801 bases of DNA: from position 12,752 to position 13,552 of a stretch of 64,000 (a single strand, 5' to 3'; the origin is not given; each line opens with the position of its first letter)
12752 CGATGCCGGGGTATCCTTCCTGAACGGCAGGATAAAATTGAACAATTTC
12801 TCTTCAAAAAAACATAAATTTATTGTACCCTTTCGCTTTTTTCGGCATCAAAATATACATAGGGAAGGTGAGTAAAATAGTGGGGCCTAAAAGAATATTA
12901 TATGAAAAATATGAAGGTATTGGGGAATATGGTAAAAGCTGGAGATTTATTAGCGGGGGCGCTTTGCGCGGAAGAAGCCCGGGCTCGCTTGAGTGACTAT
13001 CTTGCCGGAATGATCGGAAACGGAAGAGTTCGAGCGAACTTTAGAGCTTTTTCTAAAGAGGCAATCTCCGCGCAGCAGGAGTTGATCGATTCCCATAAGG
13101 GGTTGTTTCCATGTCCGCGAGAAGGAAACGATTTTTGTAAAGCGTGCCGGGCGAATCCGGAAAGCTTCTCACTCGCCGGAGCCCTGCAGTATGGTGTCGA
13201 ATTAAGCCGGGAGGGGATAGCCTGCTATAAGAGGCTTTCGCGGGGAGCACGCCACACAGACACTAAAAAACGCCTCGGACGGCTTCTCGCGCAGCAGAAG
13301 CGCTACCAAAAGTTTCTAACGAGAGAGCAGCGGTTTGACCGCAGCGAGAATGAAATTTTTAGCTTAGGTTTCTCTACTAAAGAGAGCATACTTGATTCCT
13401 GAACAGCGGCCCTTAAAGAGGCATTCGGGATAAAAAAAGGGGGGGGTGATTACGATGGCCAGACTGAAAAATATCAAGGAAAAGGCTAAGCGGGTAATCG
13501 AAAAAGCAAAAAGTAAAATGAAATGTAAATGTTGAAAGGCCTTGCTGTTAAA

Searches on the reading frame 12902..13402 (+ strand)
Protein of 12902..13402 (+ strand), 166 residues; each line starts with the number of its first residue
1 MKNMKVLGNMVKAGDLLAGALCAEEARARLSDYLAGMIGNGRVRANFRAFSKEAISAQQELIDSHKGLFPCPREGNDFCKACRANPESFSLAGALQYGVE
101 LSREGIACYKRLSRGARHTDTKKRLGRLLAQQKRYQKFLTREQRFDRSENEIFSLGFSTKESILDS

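Call 45: search_protein_families(library=pfam, proteins=[window:12902-13402:+], max_evalue=0.01)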
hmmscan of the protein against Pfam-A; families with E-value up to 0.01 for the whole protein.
window:12902-13402:+ (166 aa): 0 families

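Call 64: find_homologous_proteins(query=window:12902-13402:+, max_evalue=0.00001)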
Query window:12902-13402:+ (166 aa): 2 proteins with E <= 0.00001 among 8000 candidates.
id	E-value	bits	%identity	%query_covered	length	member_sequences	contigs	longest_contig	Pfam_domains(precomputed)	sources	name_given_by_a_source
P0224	4.7e-97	340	100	95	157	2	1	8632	-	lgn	-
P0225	1.1e-11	63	38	80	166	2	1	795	-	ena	-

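Call 65: find_encoding_contigs(protein=P0225, flank=1000, max_places=2)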
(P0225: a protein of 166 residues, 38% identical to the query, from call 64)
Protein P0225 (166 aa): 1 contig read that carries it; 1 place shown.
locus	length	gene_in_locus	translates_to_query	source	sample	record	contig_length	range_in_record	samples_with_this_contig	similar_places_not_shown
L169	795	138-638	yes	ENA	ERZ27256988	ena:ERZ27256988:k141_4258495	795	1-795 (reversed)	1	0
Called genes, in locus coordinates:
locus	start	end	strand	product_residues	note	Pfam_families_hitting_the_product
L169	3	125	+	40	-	?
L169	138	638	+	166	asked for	-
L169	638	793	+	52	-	?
